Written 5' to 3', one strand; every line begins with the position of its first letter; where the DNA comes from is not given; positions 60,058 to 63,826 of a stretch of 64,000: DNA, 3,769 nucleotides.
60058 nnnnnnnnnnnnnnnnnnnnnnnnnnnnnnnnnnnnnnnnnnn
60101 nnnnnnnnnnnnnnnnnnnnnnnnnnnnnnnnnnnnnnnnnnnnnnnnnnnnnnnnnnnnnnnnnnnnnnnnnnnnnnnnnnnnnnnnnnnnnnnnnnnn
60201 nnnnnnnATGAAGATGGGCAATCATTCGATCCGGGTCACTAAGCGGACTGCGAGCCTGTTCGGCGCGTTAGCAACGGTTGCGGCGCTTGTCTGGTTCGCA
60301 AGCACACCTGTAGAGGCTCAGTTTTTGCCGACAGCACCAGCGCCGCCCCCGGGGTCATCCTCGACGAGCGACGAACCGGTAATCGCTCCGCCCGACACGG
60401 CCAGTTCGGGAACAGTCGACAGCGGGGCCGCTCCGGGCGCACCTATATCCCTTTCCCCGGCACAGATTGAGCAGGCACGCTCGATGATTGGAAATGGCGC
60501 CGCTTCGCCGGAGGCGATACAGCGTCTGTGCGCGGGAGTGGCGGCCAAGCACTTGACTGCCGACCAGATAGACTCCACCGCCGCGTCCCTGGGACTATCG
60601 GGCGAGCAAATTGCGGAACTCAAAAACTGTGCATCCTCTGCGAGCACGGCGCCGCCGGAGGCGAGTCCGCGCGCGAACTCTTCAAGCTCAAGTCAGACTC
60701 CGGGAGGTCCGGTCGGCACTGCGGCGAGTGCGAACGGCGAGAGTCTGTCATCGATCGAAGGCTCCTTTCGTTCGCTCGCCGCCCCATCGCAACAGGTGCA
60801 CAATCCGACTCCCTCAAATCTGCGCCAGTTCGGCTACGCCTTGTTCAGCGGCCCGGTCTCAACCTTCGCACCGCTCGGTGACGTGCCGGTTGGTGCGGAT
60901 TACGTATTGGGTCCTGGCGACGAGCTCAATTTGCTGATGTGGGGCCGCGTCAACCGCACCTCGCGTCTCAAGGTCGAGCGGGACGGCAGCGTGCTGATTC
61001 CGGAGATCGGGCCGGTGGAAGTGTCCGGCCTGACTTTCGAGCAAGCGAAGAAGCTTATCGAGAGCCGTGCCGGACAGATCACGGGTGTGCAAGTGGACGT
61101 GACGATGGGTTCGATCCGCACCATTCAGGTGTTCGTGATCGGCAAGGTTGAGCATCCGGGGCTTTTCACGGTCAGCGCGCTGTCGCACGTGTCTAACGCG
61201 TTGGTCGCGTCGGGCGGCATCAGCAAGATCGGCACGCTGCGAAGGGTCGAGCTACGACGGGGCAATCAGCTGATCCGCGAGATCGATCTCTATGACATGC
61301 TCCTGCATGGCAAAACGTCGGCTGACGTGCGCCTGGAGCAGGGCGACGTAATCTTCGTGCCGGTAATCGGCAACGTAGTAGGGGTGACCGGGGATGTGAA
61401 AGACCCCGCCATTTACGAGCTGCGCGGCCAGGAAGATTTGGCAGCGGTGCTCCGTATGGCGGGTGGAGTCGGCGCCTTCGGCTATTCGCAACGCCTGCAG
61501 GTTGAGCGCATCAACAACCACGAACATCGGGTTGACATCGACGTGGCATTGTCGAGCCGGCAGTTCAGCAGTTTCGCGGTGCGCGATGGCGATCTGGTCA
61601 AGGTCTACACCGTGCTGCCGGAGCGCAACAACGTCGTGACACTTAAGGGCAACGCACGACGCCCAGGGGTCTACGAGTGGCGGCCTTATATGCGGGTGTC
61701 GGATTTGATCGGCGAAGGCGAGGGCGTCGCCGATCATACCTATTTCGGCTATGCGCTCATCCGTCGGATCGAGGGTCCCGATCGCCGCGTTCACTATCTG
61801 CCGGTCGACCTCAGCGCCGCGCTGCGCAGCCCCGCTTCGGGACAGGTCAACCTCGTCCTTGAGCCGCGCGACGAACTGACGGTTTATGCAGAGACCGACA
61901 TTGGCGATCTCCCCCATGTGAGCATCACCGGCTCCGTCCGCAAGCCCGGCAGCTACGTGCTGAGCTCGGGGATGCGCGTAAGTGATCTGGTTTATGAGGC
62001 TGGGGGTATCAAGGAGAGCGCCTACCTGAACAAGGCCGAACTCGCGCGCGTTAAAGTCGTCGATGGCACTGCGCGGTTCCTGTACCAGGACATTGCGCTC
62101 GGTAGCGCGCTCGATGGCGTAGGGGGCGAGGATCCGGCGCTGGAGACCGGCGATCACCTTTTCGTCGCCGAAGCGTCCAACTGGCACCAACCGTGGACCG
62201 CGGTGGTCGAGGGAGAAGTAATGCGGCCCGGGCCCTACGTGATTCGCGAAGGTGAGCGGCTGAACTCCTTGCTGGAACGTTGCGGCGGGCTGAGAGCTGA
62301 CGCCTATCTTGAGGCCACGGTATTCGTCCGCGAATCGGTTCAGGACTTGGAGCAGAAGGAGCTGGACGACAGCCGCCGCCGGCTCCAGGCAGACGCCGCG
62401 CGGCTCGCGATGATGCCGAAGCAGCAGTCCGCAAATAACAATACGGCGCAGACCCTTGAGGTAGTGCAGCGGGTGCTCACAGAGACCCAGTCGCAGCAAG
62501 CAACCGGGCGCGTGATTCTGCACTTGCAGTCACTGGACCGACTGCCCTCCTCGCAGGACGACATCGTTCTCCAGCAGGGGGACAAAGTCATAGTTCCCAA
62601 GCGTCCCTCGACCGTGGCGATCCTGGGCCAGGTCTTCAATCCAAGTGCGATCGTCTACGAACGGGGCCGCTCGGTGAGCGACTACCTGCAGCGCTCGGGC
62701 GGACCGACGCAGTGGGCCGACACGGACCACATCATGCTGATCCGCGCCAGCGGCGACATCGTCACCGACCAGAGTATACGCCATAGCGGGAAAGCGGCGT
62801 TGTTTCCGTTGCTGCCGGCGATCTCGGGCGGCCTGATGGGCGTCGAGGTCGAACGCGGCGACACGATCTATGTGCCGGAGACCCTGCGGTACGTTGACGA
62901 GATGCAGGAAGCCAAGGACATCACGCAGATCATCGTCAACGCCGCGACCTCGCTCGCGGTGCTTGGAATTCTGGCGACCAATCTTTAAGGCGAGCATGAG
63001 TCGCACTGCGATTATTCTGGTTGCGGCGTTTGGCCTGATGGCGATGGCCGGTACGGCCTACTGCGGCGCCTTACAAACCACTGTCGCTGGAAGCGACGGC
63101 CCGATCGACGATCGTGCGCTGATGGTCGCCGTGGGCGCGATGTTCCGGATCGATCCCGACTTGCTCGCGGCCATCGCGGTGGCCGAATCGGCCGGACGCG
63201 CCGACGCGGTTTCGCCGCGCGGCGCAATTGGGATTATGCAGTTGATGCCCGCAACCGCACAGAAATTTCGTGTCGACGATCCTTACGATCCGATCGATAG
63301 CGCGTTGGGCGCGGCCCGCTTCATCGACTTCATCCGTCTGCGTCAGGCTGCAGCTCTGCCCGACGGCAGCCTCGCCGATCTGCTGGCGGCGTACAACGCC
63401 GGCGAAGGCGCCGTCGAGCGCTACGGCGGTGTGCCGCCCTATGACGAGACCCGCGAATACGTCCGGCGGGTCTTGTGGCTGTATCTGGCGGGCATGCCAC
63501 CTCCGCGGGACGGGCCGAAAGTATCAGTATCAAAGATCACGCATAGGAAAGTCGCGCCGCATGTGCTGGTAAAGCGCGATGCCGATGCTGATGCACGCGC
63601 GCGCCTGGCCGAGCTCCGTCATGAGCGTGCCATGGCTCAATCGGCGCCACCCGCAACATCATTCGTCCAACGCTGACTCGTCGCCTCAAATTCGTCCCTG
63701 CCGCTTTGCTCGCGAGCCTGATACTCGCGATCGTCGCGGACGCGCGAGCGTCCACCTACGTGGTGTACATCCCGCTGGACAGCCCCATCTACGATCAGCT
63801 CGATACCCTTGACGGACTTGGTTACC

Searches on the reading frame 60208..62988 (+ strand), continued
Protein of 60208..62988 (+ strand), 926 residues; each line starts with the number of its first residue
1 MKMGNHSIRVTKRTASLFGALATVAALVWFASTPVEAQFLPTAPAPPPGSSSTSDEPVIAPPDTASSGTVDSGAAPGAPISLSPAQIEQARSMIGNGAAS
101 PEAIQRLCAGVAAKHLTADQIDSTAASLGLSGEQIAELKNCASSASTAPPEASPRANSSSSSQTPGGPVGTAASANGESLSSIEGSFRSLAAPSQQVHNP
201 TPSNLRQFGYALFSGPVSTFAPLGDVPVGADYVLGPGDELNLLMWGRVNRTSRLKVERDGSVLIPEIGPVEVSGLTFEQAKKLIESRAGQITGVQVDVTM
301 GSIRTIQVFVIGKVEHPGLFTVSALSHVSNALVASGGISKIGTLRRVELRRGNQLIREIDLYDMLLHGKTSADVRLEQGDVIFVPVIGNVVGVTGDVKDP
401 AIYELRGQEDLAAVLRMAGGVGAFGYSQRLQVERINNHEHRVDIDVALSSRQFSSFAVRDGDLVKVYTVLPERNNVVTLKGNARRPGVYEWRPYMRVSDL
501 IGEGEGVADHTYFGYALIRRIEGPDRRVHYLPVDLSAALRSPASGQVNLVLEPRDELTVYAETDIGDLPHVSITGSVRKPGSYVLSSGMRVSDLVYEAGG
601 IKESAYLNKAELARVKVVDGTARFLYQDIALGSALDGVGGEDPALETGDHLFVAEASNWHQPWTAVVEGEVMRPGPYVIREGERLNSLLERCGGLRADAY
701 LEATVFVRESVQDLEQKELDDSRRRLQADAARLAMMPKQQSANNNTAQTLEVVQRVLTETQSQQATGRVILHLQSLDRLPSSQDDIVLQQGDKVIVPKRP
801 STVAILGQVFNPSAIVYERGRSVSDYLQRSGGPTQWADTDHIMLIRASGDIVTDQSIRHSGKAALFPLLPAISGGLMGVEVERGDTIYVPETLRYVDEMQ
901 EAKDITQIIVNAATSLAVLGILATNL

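Call 51: search_protein_families(library=pfam, proteins=[L125:3986-4492:+, L128:840-1289:+, L128:1499-2059:+, L126:4201-4779:+, L126:1474-3135:+, L011:2984-5389:+, L011:1049-2695:+], max_evalue=0.01)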
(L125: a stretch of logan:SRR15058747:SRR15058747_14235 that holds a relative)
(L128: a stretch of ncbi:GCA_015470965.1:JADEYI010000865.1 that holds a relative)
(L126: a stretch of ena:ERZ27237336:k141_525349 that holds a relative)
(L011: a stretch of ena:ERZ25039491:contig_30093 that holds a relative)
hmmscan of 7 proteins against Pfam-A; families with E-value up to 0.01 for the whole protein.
L125:3986-4492:+ (168 aa): 1 family
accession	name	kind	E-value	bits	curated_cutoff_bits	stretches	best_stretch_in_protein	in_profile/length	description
PF02357.24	NusG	-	6.8e-13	49.4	22.2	1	5-97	1-92/93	Transcription termination factor nusG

L128:840-1289:+ (149 aa): 1 family
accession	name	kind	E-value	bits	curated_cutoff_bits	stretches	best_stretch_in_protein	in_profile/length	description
PF02357.24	NusG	-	2.2e-11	44.5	22.2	1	8-95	1-92/93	Transcription termination factor nusG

L128:1499-2059:+ (186 aa): 0 families

L126:4201-4779:+ (192 aa): 0 families

L126:1474-3135:+ (553 aa): 0 families

L011:2984-5389:+ (801 aa): 1 family
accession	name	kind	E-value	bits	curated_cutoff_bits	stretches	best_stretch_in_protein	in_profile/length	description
PF01436.27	NHL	-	1.8e-06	28.1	20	1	402-428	1-27/28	NHL repeat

L011:1049-2695:+ (548 aa): 0 families

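Call 53: find_homologous_proteins(query=L125:3986-4492:+, max_evalue=0.00001)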
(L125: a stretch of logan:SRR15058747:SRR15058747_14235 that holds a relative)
Query L125:3986-4492:+ (168 aa): 161 proteins with E <= 0.00001 among 384 candidates; the best 120 are listed.
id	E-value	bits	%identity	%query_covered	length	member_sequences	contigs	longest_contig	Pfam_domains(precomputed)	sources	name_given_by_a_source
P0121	2.9e-106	371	100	100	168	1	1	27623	PF02357.25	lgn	-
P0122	1.1e-59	219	67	96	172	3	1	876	PF02357.25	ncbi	-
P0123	1.3e-59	219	65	96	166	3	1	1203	PF02357.25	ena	-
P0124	1.3e-59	219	63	95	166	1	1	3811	PF02357.25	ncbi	-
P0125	3.4e-59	218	65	94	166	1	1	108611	PF02357.25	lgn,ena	-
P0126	5.0e-59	217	67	96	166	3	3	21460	PF02357.25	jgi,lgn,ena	-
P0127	2.6e-57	211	60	95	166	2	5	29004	PF02357.25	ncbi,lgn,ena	-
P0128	5.8e-57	210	62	95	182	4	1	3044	PF02357.25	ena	-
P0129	9.8e-57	209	62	94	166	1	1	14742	PF02357.25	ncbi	-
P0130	1.2e-56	209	66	93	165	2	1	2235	PF02357.25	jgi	jgi:transcriptional antiterminator RfaH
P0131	4.7e-56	207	63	96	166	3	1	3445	PF02357.25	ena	-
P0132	1.3e-55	206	62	93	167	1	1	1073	PF02357.25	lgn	-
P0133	1.3e-55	206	64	94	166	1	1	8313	PF02357.25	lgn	-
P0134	1.8e-55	205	61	95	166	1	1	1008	PF02357.25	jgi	jgi:transcriptional antiterminator RfaH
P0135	3.0e-55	205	63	96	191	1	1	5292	PF02357.25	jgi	jgi:transcription elongation factor/antiterminator RfaH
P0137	9.6e-55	203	59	98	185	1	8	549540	PF02357.25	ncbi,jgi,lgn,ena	jgi:transcriptional antiterminator RfaH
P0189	2.4e-38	150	50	93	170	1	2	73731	PF02357.25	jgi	jgi:transcription antitermination factor NusG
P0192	8.6e-38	148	48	95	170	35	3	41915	PF02357.25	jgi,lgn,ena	-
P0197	2.6e-37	146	47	93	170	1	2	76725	PF02357.25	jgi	jgi:transcriptional antiterminator RfaH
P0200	3.5e-37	146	47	96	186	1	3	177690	PF02357.25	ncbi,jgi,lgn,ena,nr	ncbi:MAG TPA: transcription termination/antitermination NusG family protein [Candidatus Binataceae b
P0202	6.4e-37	145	47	92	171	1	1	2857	PF02357.25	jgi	jgi:transcriptional antiterminator RfaH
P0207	1.7e-36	144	45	99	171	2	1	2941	PF02357.25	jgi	jgi:transcriptional antiterminator RfaH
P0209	2.4e-36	143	48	94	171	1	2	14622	PF02357.25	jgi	jgi:transcriptional antiterminator RfaH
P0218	7.9e-36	141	49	96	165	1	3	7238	PF02357.25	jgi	jgi:transcriptional antiterminator RfaH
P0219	9.9e-36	141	50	96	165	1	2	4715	PF02357.25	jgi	jgi:transcriptional antiterminator RfaH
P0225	2.8e-35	140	45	98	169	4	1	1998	PF02357.25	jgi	jgi:transcriptional antiterminator RfaH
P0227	3.6e-35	139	48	95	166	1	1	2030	PF02357.25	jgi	jgi:transcriptional antiterminator RfaH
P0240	6.0e-34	135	47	93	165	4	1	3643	PF02357.25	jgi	jgi:transcriptional antiterminator RfaH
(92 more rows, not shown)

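Call 54: find_encoding_contigs(protein=P0192, flank=6000, max_places=4)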
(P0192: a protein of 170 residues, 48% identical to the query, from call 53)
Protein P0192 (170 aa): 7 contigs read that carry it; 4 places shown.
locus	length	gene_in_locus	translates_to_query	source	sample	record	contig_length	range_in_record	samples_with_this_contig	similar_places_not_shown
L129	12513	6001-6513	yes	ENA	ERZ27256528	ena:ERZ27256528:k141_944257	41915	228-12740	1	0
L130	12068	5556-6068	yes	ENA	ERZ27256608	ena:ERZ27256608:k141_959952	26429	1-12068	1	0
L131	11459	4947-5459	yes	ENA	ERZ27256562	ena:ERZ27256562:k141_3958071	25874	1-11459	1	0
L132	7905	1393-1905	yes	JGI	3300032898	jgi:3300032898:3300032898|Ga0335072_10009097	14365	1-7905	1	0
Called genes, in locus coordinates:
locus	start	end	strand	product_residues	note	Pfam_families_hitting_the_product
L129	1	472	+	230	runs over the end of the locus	PF09990:DUF2231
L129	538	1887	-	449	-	PF00512:HisKA, PF02518:HATPase_c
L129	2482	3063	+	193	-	PF01475:FUR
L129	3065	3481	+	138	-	PF00210:Ferritin (faint), PF02915:Rubrerythrin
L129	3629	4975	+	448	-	PF13183:Fer4_8 (weak), PF13237:Fer4_10 (weak), PF13534:Fer4_17 (weak), PF02754:CCG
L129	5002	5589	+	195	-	PF12007:DUF3501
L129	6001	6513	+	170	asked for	PF02357:NusG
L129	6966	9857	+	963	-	PF02563:Poly_export, PF10531:SLBB (weak), PF22461:SLBB_2, PF10531:SLBB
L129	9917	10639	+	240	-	PF01464:SLT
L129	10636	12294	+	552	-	PF14052:Caps_assemb_Wzi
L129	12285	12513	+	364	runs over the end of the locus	PF02706:Wzz (weak)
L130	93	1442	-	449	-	PF00512:HisKA, PF02518:HATPase_c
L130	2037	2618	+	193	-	PF01475:FUR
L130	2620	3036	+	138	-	PF00210:Ferritin (faint), PF02915:Rubrerythrin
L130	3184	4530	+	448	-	PF13183:Fer4_8 (weak), PF13237:Fer4_10 (weak), PF13534:Fer4_17 (weak), PF02754:CCG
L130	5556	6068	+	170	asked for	PF02357:NusG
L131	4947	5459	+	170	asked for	PF02357:NusG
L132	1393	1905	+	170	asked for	PF02357:NusG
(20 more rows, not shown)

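Call 61: find_encoding_contigs(protein=P0137, flank=5000, max_places=3)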
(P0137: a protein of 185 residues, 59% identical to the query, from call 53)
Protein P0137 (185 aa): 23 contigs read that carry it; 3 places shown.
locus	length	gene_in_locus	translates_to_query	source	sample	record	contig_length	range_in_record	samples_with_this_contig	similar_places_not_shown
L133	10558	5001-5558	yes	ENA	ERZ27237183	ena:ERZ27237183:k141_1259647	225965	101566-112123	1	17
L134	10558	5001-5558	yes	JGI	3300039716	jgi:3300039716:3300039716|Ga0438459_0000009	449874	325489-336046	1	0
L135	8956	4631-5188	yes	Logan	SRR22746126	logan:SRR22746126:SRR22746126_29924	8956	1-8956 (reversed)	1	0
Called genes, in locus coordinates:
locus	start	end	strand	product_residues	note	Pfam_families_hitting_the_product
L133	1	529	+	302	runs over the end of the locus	PF00480:ROK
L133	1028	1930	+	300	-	PF02223:Thymidylate_kin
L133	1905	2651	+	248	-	PF02223:Thymidylate_kin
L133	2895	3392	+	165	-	PF00300:His_Phos_1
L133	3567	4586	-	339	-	PF05235:CHAD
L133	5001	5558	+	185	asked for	PF02357:NusG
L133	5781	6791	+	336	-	PF02706:Wzz (weak), PF13807:GNVR (faint)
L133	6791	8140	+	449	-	PF01943:Polysacc_synt, PF13440:Polysacc_synt_3 (weak)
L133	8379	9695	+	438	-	-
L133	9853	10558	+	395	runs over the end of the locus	PF13439:Glyco_transf_4, PF13579:Glyco_trans_4_4, PF20706:GT4-conflict, PF00534:Glycos_transf_1, PF13692:Glyco_trans_1_4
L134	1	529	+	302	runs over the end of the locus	PF00480:ROK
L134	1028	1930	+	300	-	PF02223:Thymidylate_kin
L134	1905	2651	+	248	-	PF02223:Thymidylate_kin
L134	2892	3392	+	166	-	PF00300:His_Phos_1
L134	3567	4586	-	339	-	PF05235:CHAD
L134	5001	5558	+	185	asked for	PF02357:NusG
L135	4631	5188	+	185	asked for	PF02357:NusG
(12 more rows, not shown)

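Call 62: find_encoding_contigs(protein=P0200, flank=5000, max_places=3)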
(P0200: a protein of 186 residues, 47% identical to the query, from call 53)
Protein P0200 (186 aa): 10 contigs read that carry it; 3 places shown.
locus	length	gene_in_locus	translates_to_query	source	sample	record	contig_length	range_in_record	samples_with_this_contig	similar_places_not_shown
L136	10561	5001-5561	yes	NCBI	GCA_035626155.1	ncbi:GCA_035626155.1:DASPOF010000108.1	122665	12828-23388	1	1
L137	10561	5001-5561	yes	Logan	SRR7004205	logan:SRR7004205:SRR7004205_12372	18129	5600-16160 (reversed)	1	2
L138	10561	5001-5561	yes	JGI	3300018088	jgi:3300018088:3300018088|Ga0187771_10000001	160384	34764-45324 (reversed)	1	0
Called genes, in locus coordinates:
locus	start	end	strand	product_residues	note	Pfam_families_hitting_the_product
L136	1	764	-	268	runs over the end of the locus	PF08543:Phos_pyr_kin, PF00294:PfkB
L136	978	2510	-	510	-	-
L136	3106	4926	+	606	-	-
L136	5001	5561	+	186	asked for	PF02357:NusG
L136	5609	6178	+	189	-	-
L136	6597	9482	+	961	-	PF02563:Poly_export, PF10531:SLBB, PF22461:SLBB_2 (weak), PF10531:SLBB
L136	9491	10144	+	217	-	PF01464:SLT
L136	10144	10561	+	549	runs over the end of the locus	PF14052:Caps_assemb_Wzi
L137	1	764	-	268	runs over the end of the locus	PF08543:Phos_pyr_kin, PF00294:PfkB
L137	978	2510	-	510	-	-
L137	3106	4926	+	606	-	-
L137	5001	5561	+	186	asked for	PF02357:NusG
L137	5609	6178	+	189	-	-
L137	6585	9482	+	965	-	PF02563:Poly_export, PF10531:SLBB, PF22461:SLBB_2 (weak), PF10531:SLBB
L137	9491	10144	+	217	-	PF01464:SLT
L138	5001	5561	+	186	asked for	PF02357:NusG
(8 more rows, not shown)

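Call 85: list_cluster_members(proteins=[P0189, P0197, P0202, P0207, P0209, P0218, P0219, P0225, P0227, P0240])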
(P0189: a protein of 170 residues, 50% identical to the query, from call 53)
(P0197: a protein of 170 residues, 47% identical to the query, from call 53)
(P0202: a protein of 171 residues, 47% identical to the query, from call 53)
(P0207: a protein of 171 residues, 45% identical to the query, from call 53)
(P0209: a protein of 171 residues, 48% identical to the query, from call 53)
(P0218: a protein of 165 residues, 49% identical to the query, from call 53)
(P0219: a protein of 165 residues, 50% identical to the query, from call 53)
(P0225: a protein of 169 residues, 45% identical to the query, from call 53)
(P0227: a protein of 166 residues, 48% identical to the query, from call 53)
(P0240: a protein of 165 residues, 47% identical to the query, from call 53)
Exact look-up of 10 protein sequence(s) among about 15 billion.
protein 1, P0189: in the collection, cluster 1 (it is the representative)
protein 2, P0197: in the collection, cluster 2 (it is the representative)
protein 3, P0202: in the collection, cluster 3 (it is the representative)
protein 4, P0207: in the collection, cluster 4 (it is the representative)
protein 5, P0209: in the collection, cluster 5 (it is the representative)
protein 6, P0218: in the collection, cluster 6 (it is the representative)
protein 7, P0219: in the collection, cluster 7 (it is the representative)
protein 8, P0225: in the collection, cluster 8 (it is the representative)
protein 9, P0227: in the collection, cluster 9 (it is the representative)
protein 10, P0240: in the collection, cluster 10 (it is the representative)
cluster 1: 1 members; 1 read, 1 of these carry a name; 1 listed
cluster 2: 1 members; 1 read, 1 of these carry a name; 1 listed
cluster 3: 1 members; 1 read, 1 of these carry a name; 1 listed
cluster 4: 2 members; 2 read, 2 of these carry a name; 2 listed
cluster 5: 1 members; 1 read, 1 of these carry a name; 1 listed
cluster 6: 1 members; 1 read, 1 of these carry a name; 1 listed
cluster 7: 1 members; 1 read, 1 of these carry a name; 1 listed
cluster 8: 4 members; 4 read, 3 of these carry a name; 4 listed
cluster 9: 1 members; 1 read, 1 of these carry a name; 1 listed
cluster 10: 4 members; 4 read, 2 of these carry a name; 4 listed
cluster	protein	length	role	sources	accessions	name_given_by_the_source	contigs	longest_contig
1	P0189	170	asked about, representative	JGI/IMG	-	transcription antitermination factor NusG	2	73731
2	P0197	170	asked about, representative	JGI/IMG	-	transcriptional antiterminator RfaH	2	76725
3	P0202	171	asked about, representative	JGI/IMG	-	transcriptional antiterminator RfaH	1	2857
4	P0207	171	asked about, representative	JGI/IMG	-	transcriptional antiterminator RfaH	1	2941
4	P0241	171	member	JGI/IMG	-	transcriptional antiterminator RfaH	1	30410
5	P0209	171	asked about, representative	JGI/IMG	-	transcriptional antiterminator RfaH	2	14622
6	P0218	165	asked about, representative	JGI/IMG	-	transcriptional antiterminator RfaH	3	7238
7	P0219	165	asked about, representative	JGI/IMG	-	transcriptional antiterminator RfaH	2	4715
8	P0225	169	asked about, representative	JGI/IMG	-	transcriptional antiterminator RfaH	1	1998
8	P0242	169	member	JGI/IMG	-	transcriptional antiterminator RfaH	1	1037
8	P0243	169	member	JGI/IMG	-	transcriptional antiterminator RfaH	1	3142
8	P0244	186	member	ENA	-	-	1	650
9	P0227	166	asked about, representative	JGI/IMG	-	transcriptional antiterminator RfaH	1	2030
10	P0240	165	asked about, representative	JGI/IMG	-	transcriptional antiterminator RfaH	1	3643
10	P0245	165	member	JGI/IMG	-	transcriptional antiterminator RfaH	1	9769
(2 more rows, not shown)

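Call 93: search_solved_structures(query=A5, max_evalue=0.001)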
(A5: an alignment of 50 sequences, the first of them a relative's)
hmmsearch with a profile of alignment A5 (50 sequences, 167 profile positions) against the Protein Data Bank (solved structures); distinct sequences matched with E-value up to 0.001: 21.
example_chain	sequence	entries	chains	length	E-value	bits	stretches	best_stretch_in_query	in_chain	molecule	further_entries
8pen_P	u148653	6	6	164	3.3e-24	89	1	2-152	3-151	Transcription antitermination protein RfaH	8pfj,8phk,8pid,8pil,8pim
5ond_A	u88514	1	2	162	4.5e-24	88.5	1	3-152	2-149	Transcription antitermination protein RfaH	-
2oug_A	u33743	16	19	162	4.5e-24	88.5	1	3-152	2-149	Transcriptional activator rfaH | Transcription antitermination protein RfaH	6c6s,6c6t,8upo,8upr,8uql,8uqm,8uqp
8pfg_P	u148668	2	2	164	5.5e-23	85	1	2-152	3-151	Transcription antitermination protein RfaH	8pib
8f5g_A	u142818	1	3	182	2.1e-14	57.1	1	2-151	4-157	Transcription termination/antitermination protein NusG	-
2lq8_A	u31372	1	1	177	1.7e-11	47.6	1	2-165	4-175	Transcription antitermination protein nusG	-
9ik0_A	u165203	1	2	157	5.9e-11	45.9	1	3-102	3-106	Transcription antitermination protein RfaH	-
1m1g_A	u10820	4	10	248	7.2e-10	42.3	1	50-151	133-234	Transcription antitermination protein nusG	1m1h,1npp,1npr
6ztj_CF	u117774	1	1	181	1.3e-09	41.5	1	3-151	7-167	Transcription termination/antitermination protein NusG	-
9gux_Z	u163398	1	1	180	1.5e-09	41.3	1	3-150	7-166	Transcription termination/antitermination protein NusG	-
6gov_G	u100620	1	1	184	1.8e-09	41.1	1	3-151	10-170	Transcription termination/antitermination protein NusG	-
2jvv_A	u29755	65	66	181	1.9e-09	40.9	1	3-151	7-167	Transcription antitermination protein nusG | Transcription termination/antitermination protein NusG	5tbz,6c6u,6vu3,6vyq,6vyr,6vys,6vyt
5ms0_F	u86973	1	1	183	2e-09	40.9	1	3-151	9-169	Transcription termination/antitermination protein NusG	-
9w0n_7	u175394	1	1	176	2e-09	40.9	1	3-151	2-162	Transcription termination/antitermination protein NusG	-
6tqn_G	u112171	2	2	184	2e-09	40.9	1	3-151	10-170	Transcription termination/antitermination protein NusG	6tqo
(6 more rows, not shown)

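Call 94: predict_structure(alignment_id=A5)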
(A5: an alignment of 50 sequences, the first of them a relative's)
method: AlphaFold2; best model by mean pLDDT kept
length: 170 residues; sequences in the alignment: 50
mean_pLDDT: 74.9   pTM: 0.73
mean pLDDT of the five models: 74.9, 74.8, 73.8, 72.8, 71.4
residues with pLDDT >= 90: 55; 70-90: 58; 50-70: 32; < 50: 25
segments of 3 or more residues with pLDDT < 50: 119-121, 156-170
pLDDT, mean of each block of 10 residues (from residue 1): 74 94 95 88 76 90 94 95 85 85 78 52 53 56 72 52 37
secondary structure, 60 per line:
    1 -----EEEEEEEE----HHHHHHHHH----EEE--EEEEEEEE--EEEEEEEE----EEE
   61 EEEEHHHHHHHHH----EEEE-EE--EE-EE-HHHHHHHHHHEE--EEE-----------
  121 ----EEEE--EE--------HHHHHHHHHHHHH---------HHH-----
elements in order: E6-13 H18-26 E31-33 E36-43 E46-53 E58-64 H65-73 E78-81 H93-102 E107-109 E125-128 H141-153
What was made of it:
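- On RfaH/ops antitermination: The AlphaFold2 model of the relative P0192 has a confident N-terminal domain (pLDDT about 85-95) but a low-confidence C-terminal domain (37-72) with mixed strand and helix (call 94).
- Tried and rejected: The AlphaFold2 prediction of the paralog's C-terminal domain had too little confidence to classify (call 94).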

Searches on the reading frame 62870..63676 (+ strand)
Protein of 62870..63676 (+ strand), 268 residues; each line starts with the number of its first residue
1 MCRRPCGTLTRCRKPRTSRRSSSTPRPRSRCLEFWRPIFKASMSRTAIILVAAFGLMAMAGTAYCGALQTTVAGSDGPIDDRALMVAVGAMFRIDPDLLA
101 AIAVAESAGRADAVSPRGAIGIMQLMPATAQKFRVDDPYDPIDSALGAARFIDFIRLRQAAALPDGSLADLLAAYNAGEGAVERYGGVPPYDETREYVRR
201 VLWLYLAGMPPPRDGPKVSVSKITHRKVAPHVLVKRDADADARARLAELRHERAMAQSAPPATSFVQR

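Call 9: search_protein_families(library=pfam, proteins=[window:62870-63676:+])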
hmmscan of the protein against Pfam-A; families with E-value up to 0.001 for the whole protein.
window:62870-63676:+ (268 aa): 1 family
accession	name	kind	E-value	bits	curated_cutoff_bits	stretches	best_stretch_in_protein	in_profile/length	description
PF01464.25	SLT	-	2.9e-19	69.2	21.3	1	90-187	8-106/117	Transglycosylase SLT domain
